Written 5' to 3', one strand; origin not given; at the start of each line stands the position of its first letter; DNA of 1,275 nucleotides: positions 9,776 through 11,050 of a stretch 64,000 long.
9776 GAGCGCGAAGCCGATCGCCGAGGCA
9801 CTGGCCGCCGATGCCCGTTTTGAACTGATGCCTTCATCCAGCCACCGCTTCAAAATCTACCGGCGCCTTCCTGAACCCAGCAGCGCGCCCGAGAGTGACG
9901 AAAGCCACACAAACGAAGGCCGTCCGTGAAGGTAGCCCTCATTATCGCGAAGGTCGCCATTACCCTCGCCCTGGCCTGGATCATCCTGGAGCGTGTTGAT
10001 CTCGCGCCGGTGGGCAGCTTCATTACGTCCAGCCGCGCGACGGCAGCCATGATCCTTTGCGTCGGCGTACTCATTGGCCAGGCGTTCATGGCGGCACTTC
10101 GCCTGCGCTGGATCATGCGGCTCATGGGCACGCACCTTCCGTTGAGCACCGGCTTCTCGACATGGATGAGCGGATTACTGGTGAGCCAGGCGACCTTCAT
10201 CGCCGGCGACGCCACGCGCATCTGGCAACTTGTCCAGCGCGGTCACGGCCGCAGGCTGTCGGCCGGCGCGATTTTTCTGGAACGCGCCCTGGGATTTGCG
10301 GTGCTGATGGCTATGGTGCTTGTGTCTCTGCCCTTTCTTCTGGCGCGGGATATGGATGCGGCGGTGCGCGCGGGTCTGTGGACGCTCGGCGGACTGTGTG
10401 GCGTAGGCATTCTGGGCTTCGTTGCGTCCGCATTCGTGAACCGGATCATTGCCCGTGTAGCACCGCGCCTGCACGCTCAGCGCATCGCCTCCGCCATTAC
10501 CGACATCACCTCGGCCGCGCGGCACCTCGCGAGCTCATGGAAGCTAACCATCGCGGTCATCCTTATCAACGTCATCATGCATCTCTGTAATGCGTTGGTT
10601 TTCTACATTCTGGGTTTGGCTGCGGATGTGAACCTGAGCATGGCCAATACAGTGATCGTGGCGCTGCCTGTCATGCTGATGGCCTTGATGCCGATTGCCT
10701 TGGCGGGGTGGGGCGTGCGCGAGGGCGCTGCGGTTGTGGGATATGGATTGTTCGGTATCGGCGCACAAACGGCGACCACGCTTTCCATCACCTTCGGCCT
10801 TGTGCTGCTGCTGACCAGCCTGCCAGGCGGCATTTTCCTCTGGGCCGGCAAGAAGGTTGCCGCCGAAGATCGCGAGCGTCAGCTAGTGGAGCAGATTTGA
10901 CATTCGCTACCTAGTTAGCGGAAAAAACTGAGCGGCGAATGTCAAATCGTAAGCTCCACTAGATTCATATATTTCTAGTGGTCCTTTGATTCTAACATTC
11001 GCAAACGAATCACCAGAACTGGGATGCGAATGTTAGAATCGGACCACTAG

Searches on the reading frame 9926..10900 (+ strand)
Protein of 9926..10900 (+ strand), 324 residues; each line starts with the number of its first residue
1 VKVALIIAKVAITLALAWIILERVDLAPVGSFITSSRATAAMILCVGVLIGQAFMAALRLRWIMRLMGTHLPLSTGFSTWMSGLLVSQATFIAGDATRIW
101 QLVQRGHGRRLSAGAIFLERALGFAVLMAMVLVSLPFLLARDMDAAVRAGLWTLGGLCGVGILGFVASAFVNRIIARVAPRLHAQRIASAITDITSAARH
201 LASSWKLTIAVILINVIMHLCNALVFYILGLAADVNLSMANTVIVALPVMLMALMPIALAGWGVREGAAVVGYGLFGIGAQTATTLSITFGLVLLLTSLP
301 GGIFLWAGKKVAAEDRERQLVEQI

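Call 70: find_encoding_contigs(protein=window:9926-10900:+, flank=10000, max_places=1)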
Protein window:9926-10900:+ (324 aa): 16 contigs read that carry it; 1 place shown.
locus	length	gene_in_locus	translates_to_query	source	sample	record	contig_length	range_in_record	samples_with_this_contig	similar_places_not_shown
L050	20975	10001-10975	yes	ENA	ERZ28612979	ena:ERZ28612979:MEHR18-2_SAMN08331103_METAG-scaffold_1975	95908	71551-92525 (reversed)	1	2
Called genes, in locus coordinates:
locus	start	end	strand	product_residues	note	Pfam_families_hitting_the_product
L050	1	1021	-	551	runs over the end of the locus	PF07637:PSD5, PF07631:PSD4, PF07627:PSCyt3, PF07624:PSD2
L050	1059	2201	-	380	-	-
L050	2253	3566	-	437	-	PF03640:Lipoprotein_15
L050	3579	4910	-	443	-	PF07586:HXXSHH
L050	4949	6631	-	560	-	PF07626:PSD3 (weak), PF07637:PSD5, PF07631:PSD4, PF07627:PSCyt3, PF07624:PSD2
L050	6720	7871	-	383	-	-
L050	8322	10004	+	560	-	-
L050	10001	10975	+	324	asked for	PF03706:LPG_synthase_TM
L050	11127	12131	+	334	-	PF03385:STELLO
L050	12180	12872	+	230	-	PF00535:Glycos_transf_2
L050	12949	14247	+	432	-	PF00206:Lyase_1, PF10397:ADSL_C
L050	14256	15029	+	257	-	PF01596:Methyltransf_3 (weak), PF13578:Methyltransf_24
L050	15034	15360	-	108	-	PF07345:ATPaseInh_sub_z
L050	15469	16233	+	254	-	PF05742:TANGO2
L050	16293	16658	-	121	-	PF20101:DUF6491 (weak)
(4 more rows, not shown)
